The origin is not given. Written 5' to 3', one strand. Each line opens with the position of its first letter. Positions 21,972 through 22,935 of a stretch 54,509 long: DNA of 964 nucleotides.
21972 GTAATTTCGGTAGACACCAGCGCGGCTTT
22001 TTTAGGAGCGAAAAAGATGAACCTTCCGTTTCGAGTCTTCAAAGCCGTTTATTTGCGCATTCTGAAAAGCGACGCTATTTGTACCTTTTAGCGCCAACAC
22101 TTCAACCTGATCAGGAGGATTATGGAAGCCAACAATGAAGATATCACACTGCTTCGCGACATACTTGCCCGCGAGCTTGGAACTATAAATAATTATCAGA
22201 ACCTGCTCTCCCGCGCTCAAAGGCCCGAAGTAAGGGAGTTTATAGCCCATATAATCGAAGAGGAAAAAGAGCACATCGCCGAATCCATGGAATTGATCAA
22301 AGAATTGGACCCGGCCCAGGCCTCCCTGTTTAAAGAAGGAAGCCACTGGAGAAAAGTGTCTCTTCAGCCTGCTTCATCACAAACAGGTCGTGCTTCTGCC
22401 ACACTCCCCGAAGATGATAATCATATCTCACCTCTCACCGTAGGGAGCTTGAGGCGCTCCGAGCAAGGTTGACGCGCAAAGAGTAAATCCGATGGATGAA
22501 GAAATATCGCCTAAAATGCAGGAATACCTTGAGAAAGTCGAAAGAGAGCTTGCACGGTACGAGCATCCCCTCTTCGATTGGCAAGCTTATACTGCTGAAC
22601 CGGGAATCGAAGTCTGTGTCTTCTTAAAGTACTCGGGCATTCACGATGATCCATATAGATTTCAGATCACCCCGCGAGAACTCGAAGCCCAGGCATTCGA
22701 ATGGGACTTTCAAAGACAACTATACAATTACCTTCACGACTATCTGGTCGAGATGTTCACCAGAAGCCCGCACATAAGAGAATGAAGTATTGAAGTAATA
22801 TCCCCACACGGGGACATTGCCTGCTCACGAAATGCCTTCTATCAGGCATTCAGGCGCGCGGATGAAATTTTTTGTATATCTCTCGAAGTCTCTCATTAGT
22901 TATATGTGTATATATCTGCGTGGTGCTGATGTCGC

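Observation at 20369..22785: Encapsulated-ferritin nanocompartment operon with inverted gene order, placed back-to-back with a SufR-like / Fe-S carrier operon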

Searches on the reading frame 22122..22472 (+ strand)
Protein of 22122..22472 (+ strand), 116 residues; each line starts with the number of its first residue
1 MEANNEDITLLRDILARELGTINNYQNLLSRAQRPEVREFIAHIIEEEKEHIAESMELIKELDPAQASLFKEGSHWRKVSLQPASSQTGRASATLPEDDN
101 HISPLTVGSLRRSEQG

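Call 3: search_protein_families(library=pfam, proteins=[window:22122-22472:+], max_evalue=0.01)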
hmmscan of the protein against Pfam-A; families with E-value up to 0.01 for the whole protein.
window:22122-22472:+ (116 aa): 5 families
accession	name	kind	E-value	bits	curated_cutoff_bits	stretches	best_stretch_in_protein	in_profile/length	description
PF22277.2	EncFtn-like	-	9.5e-06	25.8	27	1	3-70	11-78/85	EncFtn-like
PF02915.23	Rubrerythrin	-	0.00019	22.2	22.8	1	15-82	7-75/137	Rubrerythrin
PF03232.19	COQ7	-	0.0019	18.3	23.5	1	18-63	14-60/169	Ubiquinone biosynthesis protein COQ7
PF00210.30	Ferritin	-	0.0025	18.2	24.5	1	10-63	3-59/142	Ferritin-like domain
PF07875.18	Coat_F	-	0.0081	16.8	25.7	1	7-54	2-49/63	Coat F domain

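Call 4: search_protein_families(library=ncbifam, proteins=[window:22122-22472:+], max_evalue=0.01)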
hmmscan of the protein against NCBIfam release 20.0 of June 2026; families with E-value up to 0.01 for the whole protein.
window:22122-22472:+ (116 aa): 4 families
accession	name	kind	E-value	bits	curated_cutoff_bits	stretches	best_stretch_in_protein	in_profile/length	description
NF058679.1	EncB_fam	subfamily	4.6e-22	78.2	90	1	4-110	18-117/117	encapsulin nanocompartment ferritin-likeEncB family encapsulin nanocompartment ferritin-like cargo protein cargo protein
NF058678.1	EncB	exception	1.2e-20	74.3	210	1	4-72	8-76/160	encapsulin nanocompartment ferritin-like cargo protein EncB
TIGR04535.1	ferrit_encaps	subfamily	2.3e-12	46.9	125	1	6-110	14-113/114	encapsulin-associated ferritin-like protein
NF009644.1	PRK13169.1-5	equivalog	0.0098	16.5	130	0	34-114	24-104/116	DNA replication initiation control protein YabA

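Call 5: search_solved_structures(query=window:22122-22472:+, max_evalue=1, show_alignments=2)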
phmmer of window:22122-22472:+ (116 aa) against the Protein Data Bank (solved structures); distinct sequences matched with E-value up to 1: 23.
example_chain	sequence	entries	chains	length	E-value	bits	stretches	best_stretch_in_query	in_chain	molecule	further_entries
7s5c_A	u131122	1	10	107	3.1e-12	50.2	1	4-71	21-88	EncB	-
7s5k_A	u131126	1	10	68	3.8e-12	50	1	6-68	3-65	EncB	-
7s8t_A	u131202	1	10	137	2.2e-08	37.9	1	13-112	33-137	EncC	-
5n5e_e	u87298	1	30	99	1.5e-06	31.9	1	7-74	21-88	PFC_05175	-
2e0z_A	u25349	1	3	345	1.4e-05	28.9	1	7-74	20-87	Virus-like particle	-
3k6c_A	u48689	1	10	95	0.00059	23.6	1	15-68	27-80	Uncharacterized protein NE0167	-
6sv1_A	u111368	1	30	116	0.0064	20.3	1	16-68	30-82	Encapsulated Ferritin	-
5da5_A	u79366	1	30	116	0.012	19.4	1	16-68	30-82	Rru_A0973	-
6suw_A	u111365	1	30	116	0.013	19.4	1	16-68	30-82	Uncharacterized protein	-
33bf_A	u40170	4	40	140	0.017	19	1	16-67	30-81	Encapsulated ferritin-like protein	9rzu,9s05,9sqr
2hz8_A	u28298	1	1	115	0.017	18.9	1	8-54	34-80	De novo designed diiron protein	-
5l89_A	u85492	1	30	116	0.043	17.7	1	18-68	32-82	Rru_A0973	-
7oe2_1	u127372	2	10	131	0.078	16.8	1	15-112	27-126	Haliangium ochraceum Encapsulated ferritin localisation sequence | Haliangium ochraceum encapsulated ferritin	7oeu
5l8b_A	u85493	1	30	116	0.084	16.7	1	16-68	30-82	Uncharacterized protein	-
2lfd_A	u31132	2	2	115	0.093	16.6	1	9-60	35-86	Diiron protein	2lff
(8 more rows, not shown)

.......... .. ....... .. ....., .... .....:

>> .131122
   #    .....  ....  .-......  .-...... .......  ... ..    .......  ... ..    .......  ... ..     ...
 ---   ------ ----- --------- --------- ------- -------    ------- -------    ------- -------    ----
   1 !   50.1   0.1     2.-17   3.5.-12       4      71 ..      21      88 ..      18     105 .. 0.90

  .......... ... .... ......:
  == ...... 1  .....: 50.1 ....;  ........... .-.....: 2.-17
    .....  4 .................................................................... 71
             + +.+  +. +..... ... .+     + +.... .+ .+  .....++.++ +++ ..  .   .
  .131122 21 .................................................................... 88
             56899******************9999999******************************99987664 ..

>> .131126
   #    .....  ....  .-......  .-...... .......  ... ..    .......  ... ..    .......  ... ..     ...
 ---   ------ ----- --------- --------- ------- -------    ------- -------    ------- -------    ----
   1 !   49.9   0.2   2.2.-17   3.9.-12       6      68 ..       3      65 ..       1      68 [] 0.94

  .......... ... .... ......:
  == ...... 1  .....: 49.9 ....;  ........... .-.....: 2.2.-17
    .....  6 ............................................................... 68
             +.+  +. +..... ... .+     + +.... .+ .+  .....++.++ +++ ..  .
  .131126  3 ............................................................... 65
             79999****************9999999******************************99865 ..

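Call 31: find_homologous_proteins(query=window:22122-22472:+, max_evalue=0.001)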
Query window:22122-22472:+ (116 aa): 26 proteins with E <= 0.001 among 40 candidates.
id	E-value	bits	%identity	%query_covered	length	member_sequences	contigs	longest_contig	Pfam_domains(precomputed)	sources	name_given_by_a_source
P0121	1.8e-67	242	100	100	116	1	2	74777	PF22277.3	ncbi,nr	ncbi:MAG: ferritin-like domain-containing protein [Blastocatellia bacterium]|nr:ferritin-like domain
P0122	1.2e-49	185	80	99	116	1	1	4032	PF22277.3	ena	-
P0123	3.0e-41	158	70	99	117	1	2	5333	PF22277.3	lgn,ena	-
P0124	1.1e-40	156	70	99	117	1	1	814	PF22277.3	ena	-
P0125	5.1e-34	135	56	99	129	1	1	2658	PF22277.3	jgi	-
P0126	2.1e-32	130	58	93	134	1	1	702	PF22277.3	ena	-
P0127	4.3e-32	129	60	98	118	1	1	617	PF22277.3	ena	-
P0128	1.1e-26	111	53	96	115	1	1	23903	PF22277.3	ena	-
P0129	3.2e-26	110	54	96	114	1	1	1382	-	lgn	-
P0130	8.2e-26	108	51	96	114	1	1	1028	PF22277.3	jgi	-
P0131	1.1e-25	108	50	97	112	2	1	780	PF22277.3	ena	-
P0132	1.2e-25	108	50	96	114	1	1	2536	-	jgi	jgi:rubrerythrin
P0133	5.9e-25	106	51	96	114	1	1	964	-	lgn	-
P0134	6.4e-25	106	51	97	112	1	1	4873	PF22277.3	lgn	-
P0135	1.3e-24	105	54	97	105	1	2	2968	PF22277.3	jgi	jgi:rubrerythrin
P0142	4.5e-21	93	50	99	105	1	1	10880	PF22277.3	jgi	jgi:rubrerythrin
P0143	5.3e-21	93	62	66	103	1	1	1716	PF22277.3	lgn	-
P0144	2.2e-20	91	50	97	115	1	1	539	PF22277.3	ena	-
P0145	2.2e-20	91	50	97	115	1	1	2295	PF22277.3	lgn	-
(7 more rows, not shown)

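Call 58: find_encoding_contigs(protein=P0122, flank=5000, max_places=3)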
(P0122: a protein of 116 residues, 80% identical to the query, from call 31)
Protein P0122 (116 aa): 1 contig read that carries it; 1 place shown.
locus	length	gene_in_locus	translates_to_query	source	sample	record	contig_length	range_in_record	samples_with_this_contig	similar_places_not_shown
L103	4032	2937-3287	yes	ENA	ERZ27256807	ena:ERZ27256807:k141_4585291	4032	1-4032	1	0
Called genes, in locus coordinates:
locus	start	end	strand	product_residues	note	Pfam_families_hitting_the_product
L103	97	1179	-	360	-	PF01883:FeS_assembly_P, PF01656:CbiA, PF09140:MipZ (weak), PF10609:ParA, PF13614:AAA_31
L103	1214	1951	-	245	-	PF01022:HTH_5, PF12840:HTH_20, PF08279:HTH_11 (weak), PF13814:Replic_Relax (weak)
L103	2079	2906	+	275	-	PF04454:Linocin_M18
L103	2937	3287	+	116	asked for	PF22277:EncFtn-like (weak)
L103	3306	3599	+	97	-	-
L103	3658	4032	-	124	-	?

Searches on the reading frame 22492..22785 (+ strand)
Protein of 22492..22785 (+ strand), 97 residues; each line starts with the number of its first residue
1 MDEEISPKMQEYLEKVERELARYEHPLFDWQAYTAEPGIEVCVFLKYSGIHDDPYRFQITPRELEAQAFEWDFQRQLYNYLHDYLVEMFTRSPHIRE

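Call 3: search_protein_families(library=pfam, proteins=[window:22492-22785:+], max_evalue=0.01)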
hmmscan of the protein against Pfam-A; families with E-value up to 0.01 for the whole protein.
window:22492-22785:+ (97 aa): 0 families

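Call 4: search_protein_families(library=ncbifam, proteins=[window:22492-22785:+], max_evalue=0.01)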
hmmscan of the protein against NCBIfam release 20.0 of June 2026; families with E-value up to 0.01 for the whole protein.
window:22492-22785:+ (97 aa): 0 families

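Call 6: search_solved_structures(query=window:22492-22785:+, max_evalue=10)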
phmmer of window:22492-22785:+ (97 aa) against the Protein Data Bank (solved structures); distinct sequences matched with E-value up to 10: 1.
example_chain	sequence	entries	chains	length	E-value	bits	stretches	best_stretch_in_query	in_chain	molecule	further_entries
7zm9_A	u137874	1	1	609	1.3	12.7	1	26-67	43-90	Putative polyketide synthase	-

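Call 10: find_homologous_proteins(query=window:22492-22785:+, max_evalue=0.001)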
Query window:22492-22785:+ (97 aa): 377 proteins with E <= 0.001 among 378 candidates; the best 120 are listed.
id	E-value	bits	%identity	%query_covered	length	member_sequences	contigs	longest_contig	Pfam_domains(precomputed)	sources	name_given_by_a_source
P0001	1.6e-60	219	100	100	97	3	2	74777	-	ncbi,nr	ncbi:MAG: hypothetical protein L0229_12925 [Blastocatellia bacterium]|nr:hypothetical protein [Blast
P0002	1.2e-46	175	82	100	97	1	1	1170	-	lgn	-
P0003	3.7e-44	167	76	100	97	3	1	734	-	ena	-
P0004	3.2e-43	164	78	96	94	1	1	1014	-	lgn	-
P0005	4.8e-42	160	77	97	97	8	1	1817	-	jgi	-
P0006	6.8e-42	160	73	93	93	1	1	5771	-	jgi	jgi:hypothetical protein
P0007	8.4e-42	159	72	100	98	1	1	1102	-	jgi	jgi:hypothetical protein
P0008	9.8e-42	159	77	95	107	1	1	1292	-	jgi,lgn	jgi:hypothetical protein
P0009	1.6e-41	158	76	98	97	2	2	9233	-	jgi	jgi:hypothetical protein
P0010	2.3e-41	158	74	96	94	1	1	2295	-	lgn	-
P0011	2.5e-41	158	76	95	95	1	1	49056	-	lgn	-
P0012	3.6e-41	157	73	100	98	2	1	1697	-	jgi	jgi:hypothetical protein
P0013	4.2e-41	157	78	93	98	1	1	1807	-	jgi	jgi:hypothetical protein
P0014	4.2e-41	157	79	93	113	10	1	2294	-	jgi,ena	-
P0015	1.1e-40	156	73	98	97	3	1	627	-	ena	-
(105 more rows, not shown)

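Call 13: find_related_loci(query=A1, collection=genome_contigs, flank=8000)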
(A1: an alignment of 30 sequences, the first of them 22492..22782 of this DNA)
Query A1 (97 aa) in genome_contigs; peptide patterns used: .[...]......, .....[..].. (x = any residue, [..] = any of these).
365 stretches matched a pattern; 339 encode a relative of the query (tblastn E <= 1e-3); the best 80 are kept; 80 distinct loci.
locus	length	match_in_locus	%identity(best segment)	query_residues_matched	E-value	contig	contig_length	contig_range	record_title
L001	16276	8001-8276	74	6-97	5e-44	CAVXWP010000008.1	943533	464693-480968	MAG: Blastocatellia bacterium isolate MFD04944.bin.1.11 genome assembly, contig: contig_38395, whole genome shotgun sequ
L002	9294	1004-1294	71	1-97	4e-44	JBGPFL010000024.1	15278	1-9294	MAG: Blastocatellia bacterium isolate OBJ_0618_7090110_68 k141_7748725_length_15278_cov_14.0000, whole genome shotgun se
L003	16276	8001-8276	74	6-97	7e-44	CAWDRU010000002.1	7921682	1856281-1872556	MAG: Blastocatellia bacterium isolate MFD04935.bin.1.50 genome assembly, contig: contig_540, whole genome shotgun sequen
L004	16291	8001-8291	70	1-97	3e-43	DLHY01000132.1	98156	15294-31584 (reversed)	MAG TPA_asm: Chloracidobacterium sp. UBA7656 UBA7656_contig_3871, whole genome shotgun sequence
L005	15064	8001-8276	74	6-97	8e-43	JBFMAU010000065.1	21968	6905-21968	MAG: Acidobacteriota bacterium isolate MAG146 MAG146_65, whole genome shotgun sequence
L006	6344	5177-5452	70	6-97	1e-41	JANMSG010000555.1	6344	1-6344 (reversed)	MAG: Acidobacteriota bacterium isolate SOY_29_metabat_494 SOY_29_k141_2965738, whole genome shotgun sequence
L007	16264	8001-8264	73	10-97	2e-41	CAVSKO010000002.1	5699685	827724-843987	MAG: Blastocatellia bacterium isolate MFD09212.bin.1.217 genome assembly, contig: contig_268, whole genome shotgun seque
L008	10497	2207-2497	67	1-97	2e-41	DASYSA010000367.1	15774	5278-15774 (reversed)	MAG TPA_asm: Blastocatellia bacterium isolate SMAG_U4525 k141_1378951, whole genome shotgun sequence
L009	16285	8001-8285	67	3-97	6e-41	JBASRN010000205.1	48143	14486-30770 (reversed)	MAG: Blastocatellia bacterium isolate MFD13521_ilm_asm_bin1 k127_155078, whole genome shotgun sequence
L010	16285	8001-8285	68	1-95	6e-41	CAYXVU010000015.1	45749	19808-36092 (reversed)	MAG TPA_asm: uncultured Clostridia bacterium isolate SRP237561_co1_1 genome assembly, contig: NODE_1077_length_45749_cov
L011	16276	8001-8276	67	6-97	1e-40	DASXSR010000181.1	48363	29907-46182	MAG TPA_asm: Blastocatellia bacterium isolate SMAG_U4671 k141_2230720, whole genome shotgun sequence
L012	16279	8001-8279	66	5-97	7e-40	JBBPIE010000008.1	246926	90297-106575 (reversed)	MAG: Candidatus Onstottus arcticum isolate BPF1-18-20_bin_3 NODE_9_length_246926_cov_40.869203, whole genome shotgun seq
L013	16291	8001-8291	65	1-97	7e-40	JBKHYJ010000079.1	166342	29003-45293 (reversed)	MAG: Blastocatellia bacterium isolate NC_bin.3.orig k127_159281, whole genome shotgun sequence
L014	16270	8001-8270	69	8-97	1e-39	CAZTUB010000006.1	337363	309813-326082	MAG TPA_asm: uncultured Clostridia bacterium isolate binchicken_co174_39 genome assembly, contig: NODE_12_length_337363_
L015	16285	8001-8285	63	3-97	1e-39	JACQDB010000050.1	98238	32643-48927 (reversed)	MAG: Acidobacteria bacterium isolate NC_groundwater_983_Pr1_S-0.65um_53_22 Montesol18_Sp65_coassembly_scaffold_381505, w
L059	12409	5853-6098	46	13-94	3e-21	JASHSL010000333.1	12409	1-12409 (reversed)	MAG: Terriglobales bacterium isolate JOPF126 JOPF_AWAY_contig_845211, whole genome shotgun sequence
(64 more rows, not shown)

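Call 23: predict_structure(alignment_id=A1)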
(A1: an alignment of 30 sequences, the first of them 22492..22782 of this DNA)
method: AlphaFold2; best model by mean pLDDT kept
length: 97 residues; sequences in the alignment: 30
mean_pLDDT: 80.3   pTM: 0.68
mean pLDDT of the five models: 80.3, 79.8, 79.8, 78.8, 74.7
residues with pLDDT >= 90: 19; 70-90: 59; 50-70: 13; < 50: 6
segments of 3 or more residues with pLDDT < 50: none
pLDDT, mean of each block of 10 residues (from residue 1): 70 91 84 89 81 82 88 85 76 49
secondary structure, 60 per line:
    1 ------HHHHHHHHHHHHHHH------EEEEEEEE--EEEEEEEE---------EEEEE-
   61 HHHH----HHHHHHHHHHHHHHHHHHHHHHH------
elements in order: H7-21 E28-35 E38-45 E55-59 H61-64 H69-91

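Call 27: fold_search(model_id=the predicted structure, library=pdb)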
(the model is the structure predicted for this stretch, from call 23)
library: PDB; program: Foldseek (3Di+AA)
matches with E <= 10: 446; with E <= 0.001: 0
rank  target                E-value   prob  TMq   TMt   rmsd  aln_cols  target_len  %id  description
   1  5mmj_y                9.5e-02  0.47  0.36  0.31   8.5       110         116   17  Structure of the small subunit of the chloroplast ribosome (released 2017-01-11)
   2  5x8r_y                2.7e-01  0.41  0.35  0.33   7.6        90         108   18  Structure of the 30S small subunit of chloroplast ribosome from spinach (released 2017-06-07)
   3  9n82_c                2.7e-01  0.16  0.27  0.13  19.4        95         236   18  The ligation (AMP-Lys) complex in the NHEJ pathway (released 2025-04-23)
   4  9n81_C                4.5e-01  0.14  0.28  0.13  19.7        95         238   18  A gap-filling complex with Pol mu engaged in the NHEJ Pathway (released 2025-04-23)
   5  9cq3_C                4.8e-01  0.15  0.29  0.13  22.0       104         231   14  The gap-filling complex with Pol mu engaged in the NHEJ pathway (released 2025-04-23)
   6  2qm4_C                4.8e-01  0.13  0.30  0.15  21.2       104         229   13  Crystal structure of human XLF/Cernunnos, a non-homologous end-joining factor (released 2007-12-11)
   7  4wpy                  7.4e-01  0.08  0.24  0.26   8.8        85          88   15  Racemic crystal structure of Rv1738 from Mycobacterium tuberculosis (Form-II) (released 2015-03-18)
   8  9cq3_c                7.9e-01  0.12  0.29  0.14  18.8        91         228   20  The gap-filling complex with Pol mu engaged in the NHEJ pathway (released 2025-04-23)
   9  2qm4_B                8.4e-01  0.11  0.28  0.14  21.3       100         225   20  Crystal structure of human XLF/Cernunnos, a non-homologous end-joining factor (released 2007-12-11)
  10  2ltr_MODEL_1_A        9.0e-01  0.08  0.21  0.25   8.7        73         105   12  Solution structure of RDE-4(32-136) (released 2013-12-04)
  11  6jde_A                9.5e-01  0.33  0.31  0.07   3.6        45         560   20  crystal structure of a DNA repair protein (released 2019-06-26)
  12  3sr2_A                9.5e-01  0.08  0.22  0.17  13.8        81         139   12  Crystal Structure of Human XLF-XRCC4 Complex (released 2011-07-20)
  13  7av6                  9.5e-01  0.06  0.18  0.18   8.9        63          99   13  FAST in a domain-swapped dimer form (released 2021-06-09)
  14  8b9k_A                1.1e+00  0.05  0.18  0.04  11.0        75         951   11  Cryo-EM structure of MLE in complex with ADP:AlF4 and SL7modUUC RNA (released 2023-10-18)
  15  7r7j_B                1.2e+00  0.16  0.31  0.07  10.9        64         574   16  Crystal structure of RadD with ADP (released 2022-04-13)
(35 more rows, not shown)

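Call 57: search_protein_families(library=pfam, proteins=[L059:6053-7273:+], max_evalue=0.001)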
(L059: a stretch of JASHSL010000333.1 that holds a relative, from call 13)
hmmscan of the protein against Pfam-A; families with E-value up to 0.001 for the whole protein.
L059:6053-7273:+ (406 aa): 1 family
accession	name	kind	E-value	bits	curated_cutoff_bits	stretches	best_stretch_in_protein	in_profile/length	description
PF02636.23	Methyltransf_28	-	2.1e-57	194.9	23.3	1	86-328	1-246/249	Putative S-adenosyl-L-methionine-dependent methyltransferase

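Call 72: search_protein_representatives(alignment_id=A1)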
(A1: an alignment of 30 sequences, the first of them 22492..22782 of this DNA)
Query: 30 sequences, 97 profile positions. Proteins with E-value up to 0.001 (for the whole library): 145; up to 1e-10: 78; up to 1e-30: 3. The best 145 are listed.
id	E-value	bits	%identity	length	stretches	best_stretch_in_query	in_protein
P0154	3.7e-43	161.8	-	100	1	11-96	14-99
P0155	7.6e-42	157.6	-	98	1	4-96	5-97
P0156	2.7e-41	155.8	-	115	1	5-96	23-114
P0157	6.7e-30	119.3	-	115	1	7-96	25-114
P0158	3.5e-26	107.4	-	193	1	8-96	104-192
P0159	1.0e-25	105.9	-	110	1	8-87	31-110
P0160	1.4e-25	105.4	-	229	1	11-93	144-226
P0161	8.6e-25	102.9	-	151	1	7-94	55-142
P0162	3.2e-24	101.1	-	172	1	6-93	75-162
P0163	2.2e-23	98.4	-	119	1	12-94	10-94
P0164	2.6e-23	98.2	-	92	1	8-94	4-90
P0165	2.7e-23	98.1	-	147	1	7-93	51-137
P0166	4.0e-23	97.6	-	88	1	11-94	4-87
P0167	4.1e-23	97.5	-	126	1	7-94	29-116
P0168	4.8e-23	97.3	-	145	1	12-93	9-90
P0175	2.1e-22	95.3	-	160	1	10-96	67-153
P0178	3.1e-22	94.7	-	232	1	11-94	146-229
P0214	4.2e-15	71.9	-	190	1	21-93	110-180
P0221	6.4e-14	68.1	-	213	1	27-94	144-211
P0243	6.9e-09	51.9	-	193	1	12-77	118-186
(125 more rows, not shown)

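Call 73: search_protein_families(library=pfam, proteins=[P0160, P0178, P0158, P0221, P0214, P0243, P0162, P0175], max_evalue=0.01)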
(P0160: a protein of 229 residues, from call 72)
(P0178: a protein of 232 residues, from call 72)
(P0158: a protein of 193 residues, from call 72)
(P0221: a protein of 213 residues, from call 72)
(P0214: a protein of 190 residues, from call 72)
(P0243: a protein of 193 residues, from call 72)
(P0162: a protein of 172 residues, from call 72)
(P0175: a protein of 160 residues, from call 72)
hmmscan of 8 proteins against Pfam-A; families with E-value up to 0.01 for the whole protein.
P0160 (229 aa): 2 families
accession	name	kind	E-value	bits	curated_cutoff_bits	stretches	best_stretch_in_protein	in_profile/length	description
PF01451.26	LMWPc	-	7.4e-22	78.5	23.2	1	5-133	1-144/144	Low molecular weight phosphotyrosine protein phosphatase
PF05754.19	DUF834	-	0.0017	18.5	23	1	10-37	19-46/52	Domain of unknown function (DUF834)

P0178 (232 aa): 1 family
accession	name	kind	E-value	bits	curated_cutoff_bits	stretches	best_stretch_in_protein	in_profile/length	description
PF01451.26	LMWPc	-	1.9e-05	25.3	23.2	1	6-93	2-98/144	Low molecular weight phosphotyrosine protein phosphatase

P0158 (193 aa): 0 families

P0221 (213 aa): 0 families

P0214 (190 aa): 0 families

P0243 (193 aa): 0 families

P0162 (172 aa): 7 families
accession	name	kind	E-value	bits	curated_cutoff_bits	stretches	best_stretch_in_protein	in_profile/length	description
PF01022.26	HTH_5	-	1.3e-05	25.4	22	1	1-25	18-42/47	Bacterial regulatory protein, arsR family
PF12802.13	MarR_2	-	4.6e-05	23.9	27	1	1-35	23-57/61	MarR family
PF09339.16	HTH_IclR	-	0.00046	20.3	22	1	1-29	21-49/52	IclR helix-turn-helix domain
PF12840.13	HTH_20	-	0.00049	20.5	27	1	1-25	21-45/51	Helix-turn-helix domain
PF25213.1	HVO_A0261_N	-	0.00063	20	35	1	2-34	28-59/86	HVO_A0261 N-terminal domain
PF03965.22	Penicillinase_R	-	0.0042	17.9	22.6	1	2-81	25-109/115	Penicillinase repressor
PF01047.28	MarR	-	0.0098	16.2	24.6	0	1-33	20-52/59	MarR family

P0175 (160 aa): 0 families
